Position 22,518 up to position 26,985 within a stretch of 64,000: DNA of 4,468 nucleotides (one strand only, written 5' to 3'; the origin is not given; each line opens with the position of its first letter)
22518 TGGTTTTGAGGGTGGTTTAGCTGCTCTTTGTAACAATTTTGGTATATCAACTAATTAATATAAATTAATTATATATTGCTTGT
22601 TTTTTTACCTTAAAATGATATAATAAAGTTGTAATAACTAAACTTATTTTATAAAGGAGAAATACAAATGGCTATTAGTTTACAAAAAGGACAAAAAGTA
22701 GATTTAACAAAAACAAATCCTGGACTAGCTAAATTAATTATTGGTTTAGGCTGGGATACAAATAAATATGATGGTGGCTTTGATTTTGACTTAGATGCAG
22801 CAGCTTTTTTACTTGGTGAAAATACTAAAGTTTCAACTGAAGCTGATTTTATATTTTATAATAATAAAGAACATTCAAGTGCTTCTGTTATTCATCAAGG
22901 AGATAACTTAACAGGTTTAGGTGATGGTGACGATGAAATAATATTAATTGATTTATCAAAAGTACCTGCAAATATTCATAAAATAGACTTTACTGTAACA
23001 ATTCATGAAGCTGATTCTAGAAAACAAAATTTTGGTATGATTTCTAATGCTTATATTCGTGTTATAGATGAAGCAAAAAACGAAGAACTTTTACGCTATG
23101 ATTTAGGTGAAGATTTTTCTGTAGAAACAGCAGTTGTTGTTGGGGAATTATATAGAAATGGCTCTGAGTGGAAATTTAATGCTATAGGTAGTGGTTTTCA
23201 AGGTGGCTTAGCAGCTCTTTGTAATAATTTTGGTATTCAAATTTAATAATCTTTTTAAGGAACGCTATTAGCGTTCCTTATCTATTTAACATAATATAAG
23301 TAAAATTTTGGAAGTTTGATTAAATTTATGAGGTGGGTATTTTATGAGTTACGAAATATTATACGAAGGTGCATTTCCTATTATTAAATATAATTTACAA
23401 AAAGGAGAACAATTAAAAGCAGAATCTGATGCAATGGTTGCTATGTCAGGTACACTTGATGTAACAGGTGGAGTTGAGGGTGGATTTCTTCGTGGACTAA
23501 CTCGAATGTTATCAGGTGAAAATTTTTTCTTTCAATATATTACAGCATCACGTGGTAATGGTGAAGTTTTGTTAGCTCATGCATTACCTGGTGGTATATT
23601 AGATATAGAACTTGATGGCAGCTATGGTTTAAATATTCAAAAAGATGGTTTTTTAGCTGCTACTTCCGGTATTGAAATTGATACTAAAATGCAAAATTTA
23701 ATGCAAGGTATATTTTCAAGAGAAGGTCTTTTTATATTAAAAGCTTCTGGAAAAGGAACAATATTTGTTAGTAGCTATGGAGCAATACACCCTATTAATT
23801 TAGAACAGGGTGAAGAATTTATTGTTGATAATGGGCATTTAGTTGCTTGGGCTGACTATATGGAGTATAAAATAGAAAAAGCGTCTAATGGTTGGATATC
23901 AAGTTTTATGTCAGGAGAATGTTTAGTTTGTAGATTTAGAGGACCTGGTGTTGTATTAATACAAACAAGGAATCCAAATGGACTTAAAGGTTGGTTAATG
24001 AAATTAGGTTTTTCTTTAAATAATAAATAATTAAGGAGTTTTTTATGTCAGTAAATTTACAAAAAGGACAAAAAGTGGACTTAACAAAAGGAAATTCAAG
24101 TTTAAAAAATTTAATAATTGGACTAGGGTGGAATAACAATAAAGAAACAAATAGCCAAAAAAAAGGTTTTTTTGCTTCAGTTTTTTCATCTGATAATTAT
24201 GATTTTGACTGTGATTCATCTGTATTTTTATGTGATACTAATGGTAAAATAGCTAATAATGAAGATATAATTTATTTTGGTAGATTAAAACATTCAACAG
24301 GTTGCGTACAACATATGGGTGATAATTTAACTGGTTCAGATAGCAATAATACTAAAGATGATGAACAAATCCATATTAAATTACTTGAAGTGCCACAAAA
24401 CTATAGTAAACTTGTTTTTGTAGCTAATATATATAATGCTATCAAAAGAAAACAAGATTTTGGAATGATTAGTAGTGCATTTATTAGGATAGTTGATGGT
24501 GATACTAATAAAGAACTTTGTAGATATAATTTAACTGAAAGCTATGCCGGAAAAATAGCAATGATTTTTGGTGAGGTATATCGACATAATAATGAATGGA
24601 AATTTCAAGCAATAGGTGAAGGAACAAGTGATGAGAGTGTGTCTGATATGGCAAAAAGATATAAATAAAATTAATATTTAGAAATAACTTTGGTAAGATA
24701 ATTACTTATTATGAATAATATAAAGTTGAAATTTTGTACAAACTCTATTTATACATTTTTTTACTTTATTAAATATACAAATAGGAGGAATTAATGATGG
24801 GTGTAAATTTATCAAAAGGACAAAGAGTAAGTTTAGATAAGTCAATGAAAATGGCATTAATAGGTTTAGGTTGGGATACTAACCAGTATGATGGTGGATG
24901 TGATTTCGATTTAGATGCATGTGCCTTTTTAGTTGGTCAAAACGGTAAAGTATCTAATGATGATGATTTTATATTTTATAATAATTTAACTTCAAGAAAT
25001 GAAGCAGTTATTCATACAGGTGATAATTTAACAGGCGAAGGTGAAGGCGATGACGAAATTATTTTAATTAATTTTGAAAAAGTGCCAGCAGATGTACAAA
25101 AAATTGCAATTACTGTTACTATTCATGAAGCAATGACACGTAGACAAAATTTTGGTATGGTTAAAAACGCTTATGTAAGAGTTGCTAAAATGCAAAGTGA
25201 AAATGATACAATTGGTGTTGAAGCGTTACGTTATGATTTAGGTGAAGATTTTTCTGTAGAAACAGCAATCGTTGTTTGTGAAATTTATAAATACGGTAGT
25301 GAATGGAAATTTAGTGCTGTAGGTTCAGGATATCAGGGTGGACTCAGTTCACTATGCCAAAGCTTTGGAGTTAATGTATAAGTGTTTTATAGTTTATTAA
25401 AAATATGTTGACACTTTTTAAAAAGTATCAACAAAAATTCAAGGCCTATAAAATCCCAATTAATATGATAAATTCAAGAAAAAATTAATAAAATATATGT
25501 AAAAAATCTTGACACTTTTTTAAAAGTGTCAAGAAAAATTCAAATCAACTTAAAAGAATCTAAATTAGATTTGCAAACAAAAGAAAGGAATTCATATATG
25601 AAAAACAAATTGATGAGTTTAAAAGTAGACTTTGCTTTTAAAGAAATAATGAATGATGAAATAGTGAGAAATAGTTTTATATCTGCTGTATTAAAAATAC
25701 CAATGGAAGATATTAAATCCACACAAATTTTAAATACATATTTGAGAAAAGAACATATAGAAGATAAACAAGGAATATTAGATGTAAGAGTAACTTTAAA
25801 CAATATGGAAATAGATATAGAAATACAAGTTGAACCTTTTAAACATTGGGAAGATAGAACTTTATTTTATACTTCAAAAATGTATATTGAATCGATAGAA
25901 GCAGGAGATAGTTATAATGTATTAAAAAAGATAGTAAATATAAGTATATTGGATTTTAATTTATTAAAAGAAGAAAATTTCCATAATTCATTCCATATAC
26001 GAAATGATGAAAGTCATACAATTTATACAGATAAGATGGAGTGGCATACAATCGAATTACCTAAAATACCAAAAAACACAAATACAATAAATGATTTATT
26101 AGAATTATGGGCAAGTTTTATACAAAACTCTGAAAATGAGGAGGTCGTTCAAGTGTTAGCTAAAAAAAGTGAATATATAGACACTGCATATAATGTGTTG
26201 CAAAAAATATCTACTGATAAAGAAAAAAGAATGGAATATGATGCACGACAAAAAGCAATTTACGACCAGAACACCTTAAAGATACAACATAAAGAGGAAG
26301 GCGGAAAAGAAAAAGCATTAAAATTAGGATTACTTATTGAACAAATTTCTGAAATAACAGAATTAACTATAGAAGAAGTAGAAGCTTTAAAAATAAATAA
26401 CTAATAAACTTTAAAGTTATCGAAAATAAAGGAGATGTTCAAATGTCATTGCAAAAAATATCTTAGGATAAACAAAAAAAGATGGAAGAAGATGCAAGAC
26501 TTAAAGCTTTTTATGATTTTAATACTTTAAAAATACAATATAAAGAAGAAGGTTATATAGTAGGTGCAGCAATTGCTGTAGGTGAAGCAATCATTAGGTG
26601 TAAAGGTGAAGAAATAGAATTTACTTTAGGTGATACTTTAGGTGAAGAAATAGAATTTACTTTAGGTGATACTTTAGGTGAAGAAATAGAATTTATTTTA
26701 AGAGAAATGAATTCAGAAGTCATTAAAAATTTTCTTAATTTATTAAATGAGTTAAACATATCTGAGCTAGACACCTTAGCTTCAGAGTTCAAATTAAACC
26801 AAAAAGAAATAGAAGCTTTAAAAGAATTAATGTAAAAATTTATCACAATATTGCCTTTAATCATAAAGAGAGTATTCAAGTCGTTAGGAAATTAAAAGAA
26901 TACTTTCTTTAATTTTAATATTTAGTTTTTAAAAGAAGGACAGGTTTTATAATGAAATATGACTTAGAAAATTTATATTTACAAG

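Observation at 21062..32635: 11.5-kb Ter-type island: five TerD paralogues + AIM24 + a six-gene metabolite module, with no TerB/TerC/TelA partner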

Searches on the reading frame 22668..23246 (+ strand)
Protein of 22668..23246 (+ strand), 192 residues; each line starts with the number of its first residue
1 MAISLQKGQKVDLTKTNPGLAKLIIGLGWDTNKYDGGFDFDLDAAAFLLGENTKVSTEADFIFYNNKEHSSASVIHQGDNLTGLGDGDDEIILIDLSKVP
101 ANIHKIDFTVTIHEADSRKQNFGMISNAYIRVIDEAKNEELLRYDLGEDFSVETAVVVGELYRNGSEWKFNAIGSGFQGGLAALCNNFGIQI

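Call 3: search_protein_families(library=pfam, proteins=[window:22668-23246:+], max_evalue=0.01)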
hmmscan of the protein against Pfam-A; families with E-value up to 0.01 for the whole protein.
window:22668-23246:+ (192 aa): 1 family
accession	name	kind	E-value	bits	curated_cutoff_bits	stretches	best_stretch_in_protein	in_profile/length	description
PF02342.23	TerD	-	2.2e-84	282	25.3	1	1-188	1-187/187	TerD domain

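Call 42: search_solved_structures(query=window:22668-23246:+, show_alignments=2)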
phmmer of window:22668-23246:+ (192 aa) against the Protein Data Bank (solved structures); distinct sequences matched with E-value up to 0.001: 4.
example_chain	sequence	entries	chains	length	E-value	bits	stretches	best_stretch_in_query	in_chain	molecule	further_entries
2kxt_A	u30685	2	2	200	4.9e-65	222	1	1-191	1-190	Tellurite resistance protein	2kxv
3ibz_A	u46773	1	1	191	1.1e-63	217.6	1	1-191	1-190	Putative tellurium resistant like protein TerD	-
2qng_A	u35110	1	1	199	5.6e-08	36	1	16-180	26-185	Uncharacterized protein SAV2460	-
2qz7_A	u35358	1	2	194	0.00014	24.9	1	16-180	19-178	Uncharacterized protein SCO6318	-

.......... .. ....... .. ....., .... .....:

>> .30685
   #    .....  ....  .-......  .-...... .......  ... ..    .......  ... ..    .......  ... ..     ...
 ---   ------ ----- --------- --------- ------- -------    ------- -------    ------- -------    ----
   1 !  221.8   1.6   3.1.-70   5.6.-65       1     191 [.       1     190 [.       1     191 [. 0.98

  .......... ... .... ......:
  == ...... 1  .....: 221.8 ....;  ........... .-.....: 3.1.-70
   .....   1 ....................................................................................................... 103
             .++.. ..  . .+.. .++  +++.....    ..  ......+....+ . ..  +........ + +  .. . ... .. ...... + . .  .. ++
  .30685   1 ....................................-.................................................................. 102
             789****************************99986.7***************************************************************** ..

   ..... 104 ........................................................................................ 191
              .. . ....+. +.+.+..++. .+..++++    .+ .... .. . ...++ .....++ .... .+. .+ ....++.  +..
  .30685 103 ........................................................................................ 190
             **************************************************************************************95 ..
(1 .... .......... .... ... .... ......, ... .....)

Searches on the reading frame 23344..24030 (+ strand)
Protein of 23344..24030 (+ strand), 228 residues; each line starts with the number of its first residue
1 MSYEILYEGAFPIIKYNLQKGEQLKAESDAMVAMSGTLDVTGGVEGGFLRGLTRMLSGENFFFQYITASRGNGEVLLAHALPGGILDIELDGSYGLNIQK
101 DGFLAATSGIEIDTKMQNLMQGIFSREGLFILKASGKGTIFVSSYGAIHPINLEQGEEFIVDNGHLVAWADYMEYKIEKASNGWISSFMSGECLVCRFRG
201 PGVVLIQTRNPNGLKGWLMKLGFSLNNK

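Call 3: search_protein_families(library=pfam, proteins=[window:23344-24030:+], max_evalue=0.01)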
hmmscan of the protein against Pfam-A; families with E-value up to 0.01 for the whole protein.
window:23344-24030:+ (228 aa): 1 family
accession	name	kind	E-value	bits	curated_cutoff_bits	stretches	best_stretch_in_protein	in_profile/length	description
PF01987.23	AIM24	-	6e-70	235.6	25.7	1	3-209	1-205/205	Mitochondrial biogenesis AIM24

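Call 39: search_protein_families(library=ncbifam, proteins=[window:23344-24030:+], max_evalue=0.00001)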
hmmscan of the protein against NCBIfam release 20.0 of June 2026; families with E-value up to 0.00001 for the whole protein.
window:23344-24030:+ (228 aa): 1 family
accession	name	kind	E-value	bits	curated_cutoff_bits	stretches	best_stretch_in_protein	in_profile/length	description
TIGR00266.1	TIGR00266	hypoth_equivalog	9.2e-53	179.1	96.6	1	1-220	1-216/222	TIGR00266 family protein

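Call 40: search_protein_families(library=padloc, proteins=[window:23344-24030:+], max_evalue=0.001)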
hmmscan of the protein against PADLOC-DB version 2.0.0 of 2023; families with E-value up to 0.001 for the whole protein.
window:23344-24030:+ (228 aa): 0 families

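Call 80: search_solved_structures(query=window:23344-24030:+, max_evalue=0.01)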
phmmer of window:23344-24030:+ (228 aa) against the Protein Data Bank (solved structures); distinct sequences matched with E-value up to 0.01: 4.
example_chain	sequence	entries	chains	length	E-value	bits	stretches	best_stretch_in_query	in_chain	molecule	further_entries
1pg6_A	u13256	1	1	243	4.7e-24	88.4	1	9-219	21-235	Hypothetical protein SpyM3_0169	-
1yox_A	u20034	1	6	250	8.4e-19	71.2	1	2-216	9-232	hypothetical protein PA3696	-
3p6j_A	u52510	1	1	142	0.0014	21.4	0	63-94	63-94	de novo designed beta-trefoil architecture with symmetric primary structure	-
3p6i_A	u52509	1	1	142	0.007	19.1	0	51-94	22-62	de novo designed beta-trefoil architecture with symmetric primary structure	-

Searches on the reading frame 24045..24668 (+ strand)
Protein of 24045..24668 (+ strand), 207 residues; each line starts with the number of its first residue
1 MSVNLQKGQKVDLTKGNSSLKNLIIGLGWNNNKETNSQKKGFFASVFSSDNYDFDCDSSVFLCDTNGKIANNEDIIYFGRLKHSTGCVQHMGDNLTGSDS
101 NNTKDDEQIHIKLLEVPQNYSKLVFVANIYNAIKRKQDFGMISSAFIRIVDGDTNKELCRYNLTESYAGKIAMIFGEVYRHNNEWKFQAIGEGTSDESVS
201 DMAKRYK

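Call 3: search_protein_families(library=pfam, proteins=[window:24045-24668:+], max_evalue=0.01)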
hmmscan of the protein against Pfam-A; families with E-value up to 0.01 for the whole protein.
window:24045-24668:+ (207 aa): 1 family
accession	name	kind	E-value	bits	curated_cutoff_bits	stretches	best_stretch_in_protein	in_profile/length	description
PF02342.23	TerD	-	2.1e-68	229.9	25.3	1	1-206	1-187/187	TerD domain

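Call 39: search_protein_families(library=ncbifam, proteins=[window:24045-24668:+], max_evalue=0.00001)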
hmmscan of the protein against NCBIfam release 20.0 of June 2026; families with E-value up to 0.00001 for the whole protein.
window:24045-24668:+ (207 aa): 0 families

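Call 40: search_protein_families(library=padloc, proteins=[window:24045-24668:+], max_evalue=0.001)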
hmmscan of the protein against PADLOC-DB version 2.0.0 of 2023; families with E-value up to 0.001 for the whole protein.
window:24045-24668:+ (207 aa): 0 families

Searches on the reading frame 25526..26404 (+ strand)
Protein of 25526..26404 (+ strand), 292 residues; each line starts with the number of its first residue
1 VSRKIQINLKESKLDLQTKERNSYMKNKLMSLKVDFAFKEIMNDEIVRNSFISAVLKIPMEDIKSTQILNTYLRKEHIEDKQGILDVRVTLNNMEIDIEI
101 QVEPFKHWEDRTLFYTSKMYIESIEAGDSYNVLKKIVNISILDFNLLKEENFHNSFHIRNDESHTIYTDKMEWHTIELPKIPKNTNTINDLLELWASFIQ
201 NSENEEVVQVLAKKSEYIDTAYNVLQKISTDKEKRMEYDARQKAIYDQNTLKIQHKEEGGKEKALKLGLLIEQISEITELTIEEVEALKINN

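Call 3: search_protein_families(library=pfam, proteins=[window:25526-26404:+], max_evalue=0.01)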
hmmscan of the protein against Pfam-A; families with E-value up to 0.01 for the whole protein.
window:25526-26404:+ (292 aa): 1 family
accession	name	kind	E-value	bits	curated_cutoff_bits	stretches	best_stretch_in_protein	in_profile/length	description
PF12784.13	PDDEXK_2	-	8.2e-44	150.5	27.4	1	33-250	2-224/229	PD-(D/E)XK nuclease family transposase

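Call 39: search_protein_families(library=ncbifam, proteins=[window:25526-26404:+], max_evalue=0.00001)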
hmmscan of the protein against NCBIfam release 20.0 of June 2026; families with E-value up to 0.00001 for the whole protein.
window:25526-26404:+ (292 aa): 1 family
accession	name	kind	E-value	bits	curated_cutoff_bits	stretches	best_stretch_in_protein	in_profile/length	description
TIGR01784.1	T_den_put_tspse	subfamily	7.8e-39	134.1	52.1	1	33-287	1-272/273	Rpn family recombination-promoting nuclease/putative transposase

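Call 40: search_protein_families(library=padloc, proteins=[window:25526-26404:+], max_evalue=0.001)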
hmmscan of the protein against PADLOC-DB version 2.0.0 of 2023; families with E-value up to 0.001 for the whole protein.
window:25526-26404:+ (292 aa): 0 families

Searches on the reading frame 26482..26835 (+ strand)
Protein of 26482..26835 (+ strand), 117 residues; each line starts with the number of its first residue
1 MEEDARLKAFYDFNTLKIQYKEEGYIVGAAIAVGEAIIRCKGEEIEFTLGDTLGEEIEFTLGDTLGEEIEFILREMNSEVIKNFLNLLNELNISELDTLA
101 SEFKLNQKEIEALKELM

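Call 3: search_protein_families(library=pfam, proteins=[window:26482-26835:+], max_evalue=0.01)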
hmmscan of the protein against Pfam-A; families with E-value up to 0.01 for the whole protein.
window:26482-26835:+ (117 aa): 0 families
